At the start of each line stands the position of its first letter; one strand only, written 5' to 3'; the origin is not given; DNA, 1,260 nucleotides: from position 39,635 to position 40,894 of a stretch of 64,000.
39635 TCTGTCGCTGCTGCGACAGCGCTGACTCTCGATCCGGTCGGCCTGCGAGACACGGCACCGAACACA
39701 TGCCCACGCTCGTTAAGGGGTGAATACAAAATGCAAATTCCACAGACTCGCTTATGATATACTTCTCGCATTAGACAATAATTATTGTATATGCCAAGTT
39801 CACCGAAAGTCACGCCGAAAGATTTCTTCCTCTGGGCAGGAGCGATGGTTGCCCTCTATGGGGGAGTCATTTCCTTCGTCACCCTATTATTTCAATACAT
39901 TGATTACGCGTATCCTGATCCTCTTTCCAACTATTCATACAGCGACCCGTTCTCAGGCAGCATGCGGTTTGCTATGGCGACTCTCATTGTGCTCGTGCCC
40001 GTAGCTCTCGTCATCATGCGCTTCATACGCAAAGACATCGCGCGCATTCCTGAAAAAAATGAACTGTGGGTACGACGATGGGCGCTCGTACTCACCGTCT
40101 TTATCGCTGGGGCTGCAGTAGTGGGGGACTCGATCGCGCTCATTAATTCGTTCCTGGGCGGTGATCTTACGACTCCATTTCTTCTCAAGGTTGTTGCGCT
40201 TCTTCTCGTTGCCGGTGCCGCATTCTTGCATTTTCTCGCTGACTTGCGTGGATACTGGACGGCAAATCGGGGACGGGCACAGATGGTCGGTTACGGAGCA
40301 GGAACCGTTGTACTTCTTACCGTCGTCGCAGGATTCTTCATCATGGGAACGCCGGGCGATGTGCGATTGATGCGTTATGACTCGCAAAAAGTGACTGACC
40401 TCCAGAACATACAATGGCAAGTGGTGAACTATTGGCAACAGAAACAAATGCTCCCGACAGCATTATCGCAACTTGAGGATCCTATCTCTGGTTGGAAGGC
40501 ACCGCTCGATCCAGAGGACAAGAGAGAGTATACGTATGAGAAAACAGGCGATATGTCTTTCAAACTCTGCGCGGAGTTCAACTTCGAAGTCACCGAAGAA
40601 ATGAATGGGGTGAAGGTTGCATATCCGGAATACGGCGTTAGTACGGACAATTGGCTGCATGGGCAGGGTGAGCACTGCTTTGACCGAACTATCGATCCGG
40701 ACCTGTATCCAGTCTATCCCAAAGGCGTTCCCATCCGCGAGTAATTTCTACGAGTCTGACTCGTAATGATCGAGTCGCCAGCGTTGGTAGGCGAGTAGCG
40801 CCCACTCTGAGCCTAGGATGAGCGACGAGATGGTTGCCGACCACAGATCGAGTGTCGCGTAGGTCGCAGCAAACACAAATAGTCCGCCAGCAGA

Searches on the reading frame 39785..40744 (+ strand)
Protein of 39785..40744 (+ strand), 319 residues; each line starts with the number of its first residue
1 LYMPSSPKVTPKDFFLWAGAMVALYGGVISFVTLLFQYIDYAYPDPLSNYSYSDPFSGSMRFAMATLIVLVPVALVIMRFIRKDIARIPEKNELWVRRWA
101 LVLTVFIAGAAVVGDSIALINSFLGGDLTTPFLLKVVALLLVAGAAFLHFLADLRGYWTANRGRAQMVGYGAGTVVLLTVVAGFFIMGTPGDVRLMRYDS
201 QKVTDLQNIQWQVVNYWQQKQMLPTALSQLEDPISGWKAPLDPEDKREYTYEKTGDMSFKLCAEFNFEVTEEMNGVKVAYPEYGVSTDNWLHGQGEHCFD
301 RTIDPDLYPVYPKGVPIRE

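Call 14: search_protein_families(library=pfam, proteins=[window:39785-40744:+], max_evalue=0.001)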
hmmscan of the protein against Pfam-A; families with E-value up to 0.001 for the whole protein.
window:39785-40744:+ (319 aa): 1 family
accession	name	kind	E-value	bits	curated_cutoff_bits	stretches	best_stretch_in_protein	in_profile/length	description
PF18920.5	DUF5671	-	3.2e-18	66.3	28.4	1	14-144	2-131/132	Domain of unknown function (DUF5671)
